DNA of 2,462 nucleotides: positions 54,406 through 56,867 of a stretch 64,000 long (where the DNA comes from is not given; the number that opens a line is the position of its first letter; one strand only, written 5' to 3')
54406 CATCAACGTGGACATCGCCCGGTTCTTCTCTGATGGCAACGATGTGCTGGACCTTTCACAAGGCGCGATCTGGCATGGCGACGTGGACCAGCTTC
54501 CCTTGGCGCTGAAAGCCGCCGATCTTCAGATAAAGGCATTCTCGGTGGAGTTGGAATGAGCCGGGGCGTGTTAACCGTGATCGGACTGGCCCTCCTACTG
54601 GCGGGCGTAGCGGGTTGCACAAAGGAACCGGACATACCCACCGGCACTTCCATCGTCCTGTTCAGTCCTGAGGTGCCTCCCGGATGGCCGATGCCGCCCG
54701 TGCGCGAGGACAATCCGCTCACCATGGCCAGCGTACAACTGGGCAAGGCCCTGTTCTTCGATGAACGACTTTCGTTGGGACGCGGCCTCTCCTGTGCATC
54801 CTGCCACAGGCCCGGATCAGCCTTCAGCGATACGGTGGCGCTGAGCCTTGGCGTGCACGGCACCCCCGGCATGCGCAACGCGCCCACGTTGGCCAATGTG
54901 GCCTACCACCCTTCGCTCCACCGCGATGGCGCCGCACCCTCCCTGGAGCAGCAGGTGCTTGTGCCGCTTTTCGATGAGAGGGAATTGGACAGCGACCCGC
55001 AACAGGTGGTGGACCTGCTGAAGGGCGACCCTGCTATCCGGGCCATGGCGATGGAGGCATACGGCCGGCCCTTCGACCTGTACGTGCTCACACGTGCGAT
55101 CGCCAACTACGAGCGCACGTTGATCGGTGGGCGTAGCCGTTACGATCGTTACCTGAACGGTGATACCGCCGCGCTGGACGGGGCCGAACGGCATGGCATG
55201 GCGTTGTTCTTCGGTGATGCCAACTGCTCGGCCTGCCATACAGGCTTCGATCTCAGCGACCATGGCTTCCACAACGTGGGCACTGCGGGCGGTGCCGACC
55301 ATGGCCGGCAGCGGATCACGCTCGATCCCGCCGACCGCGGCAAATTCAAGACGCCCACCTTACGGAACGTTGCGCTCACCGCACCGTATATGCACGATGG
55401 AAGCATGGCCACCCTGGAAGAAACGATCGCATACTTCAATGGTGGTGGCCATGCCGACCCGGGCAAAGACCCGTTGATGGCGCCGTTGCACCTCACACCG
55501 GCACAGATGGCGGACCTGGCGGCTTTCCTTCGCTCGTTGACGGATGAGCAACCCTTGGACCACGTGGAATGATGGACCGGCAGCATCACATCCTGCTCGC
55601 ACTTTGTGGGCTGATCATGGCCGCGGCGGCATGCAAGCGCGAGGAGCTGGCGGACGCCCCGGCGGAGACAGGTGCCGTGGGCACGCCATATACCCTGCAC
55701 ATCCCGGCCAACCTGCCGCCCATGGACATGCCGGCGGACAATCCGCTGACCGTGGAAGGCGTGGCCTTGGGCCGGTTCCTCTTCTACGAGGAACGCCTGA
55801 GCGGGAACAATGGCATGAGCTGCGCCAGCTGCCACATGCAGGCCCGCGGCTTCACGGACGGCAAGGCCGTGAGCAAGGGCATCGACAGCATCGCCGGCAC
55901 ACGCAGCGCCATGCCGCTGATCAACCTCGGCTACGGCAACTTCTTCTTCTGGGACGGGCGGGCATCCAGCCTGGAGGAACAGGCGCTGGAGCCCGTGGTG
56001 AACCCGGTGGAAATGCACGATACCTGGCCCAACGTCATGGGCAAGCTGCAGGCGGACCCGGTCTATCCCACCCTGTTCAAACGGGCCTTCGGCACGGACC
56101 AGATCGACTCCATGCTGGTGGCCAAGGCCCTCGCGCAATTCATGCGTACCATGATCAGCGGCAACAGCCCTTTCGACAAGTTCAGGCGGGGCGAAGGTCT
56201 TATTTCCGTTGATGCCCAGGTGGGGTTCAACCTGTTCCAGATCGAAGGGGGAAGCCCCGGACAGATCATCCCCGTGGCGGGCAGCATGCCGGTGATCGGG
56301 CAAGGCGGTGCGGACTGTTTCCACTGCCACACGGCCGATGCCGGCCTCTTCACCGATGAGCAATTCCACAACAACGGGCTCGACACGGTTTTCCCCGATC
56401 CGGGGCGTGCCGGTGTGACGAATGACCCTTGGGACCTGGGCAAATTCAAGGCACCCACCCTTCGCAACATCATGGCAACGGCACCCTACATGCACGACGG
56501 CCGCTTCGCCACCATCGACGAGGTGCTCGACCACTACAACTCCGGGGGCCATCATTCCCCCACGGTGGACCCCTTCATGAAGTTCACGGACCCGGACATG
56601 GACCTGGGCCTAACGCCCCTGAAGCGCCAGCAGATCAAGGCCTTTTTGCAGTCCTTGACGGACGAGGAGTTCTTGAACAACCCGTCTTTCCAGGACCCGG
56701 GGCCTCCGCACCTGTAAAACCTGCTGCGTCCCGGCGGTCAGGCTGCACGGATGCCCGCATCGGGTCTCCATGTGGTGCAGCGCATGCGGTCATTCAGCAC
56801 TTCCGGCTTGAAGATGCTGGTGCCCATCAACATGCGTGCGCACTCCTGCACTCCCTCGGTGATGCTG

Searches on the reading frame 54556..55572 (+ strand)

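Call 61: search_protein_families(library=pfam, proteins=[window:54556-55572:+], max_evalue=0.001)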
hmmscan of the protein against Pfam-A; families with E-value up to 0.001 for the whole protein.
window:54556-55572:+ (338 aa): 3 families
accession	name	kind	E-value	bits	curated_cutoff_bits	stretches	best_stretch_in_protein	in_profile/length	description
PF03150.19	CCP_MauG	-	2.1e-48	165.2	25.6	1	58-204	2-148/149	Di-haem cytochrome c peroxidase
PF00034.26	Cytochrom_C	-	1.3e-13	52.5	21.3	1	218-328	7-89/90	Cytochrome c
PF21419.2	RoxA-like_Cyt-c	-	0.00074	19.5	26.7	0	266-289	4-27/39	RoxA-like, cytochrome c-like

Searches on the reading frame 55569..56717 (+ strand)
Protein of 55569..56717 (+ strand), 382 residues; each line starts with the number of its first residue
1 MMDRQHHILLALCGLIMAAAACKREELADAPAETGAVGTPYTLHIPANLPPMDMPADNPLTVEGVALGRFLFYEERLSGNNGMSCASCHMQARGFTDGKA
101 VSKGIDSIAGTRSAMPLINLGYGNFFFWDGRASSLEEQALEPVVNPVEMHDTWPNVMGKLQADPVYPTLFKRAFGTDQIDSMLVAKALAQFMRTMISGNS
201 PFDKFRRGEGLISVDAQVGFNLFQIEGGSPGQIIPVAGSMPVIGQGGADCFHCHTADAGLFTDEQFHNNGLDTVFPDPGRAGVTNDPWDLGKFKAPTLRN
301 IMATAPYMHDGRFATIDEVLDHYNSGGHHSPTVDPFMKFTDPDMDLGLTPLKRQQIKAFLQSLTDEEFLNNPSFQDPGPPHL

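Call 61: search_protein_families(library=pfam, proteins=[window:55569-56717:+], max_evalue=0.001)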
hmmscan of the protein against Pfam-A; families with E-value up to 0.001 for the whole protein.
window:55569-56717:+ (382 aa): 3 families
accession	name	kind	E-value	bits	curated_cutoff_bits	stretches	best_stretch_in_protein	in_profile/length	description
PF03150.19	CCP_MauG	-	5.1e-57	193.1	25.6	1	63-209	2-147/149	Di-haem cytochrome c peroxidase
PF21419.2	RoxA-like_Cyt-c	-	2.7e-05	24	26.7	1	293-321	2-30/39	RoxA-like, cytochrome c-like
PF00034.26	Cytochrom_C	-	0.00048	21.8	21.3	0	248-363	10-89/90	Cytochrome c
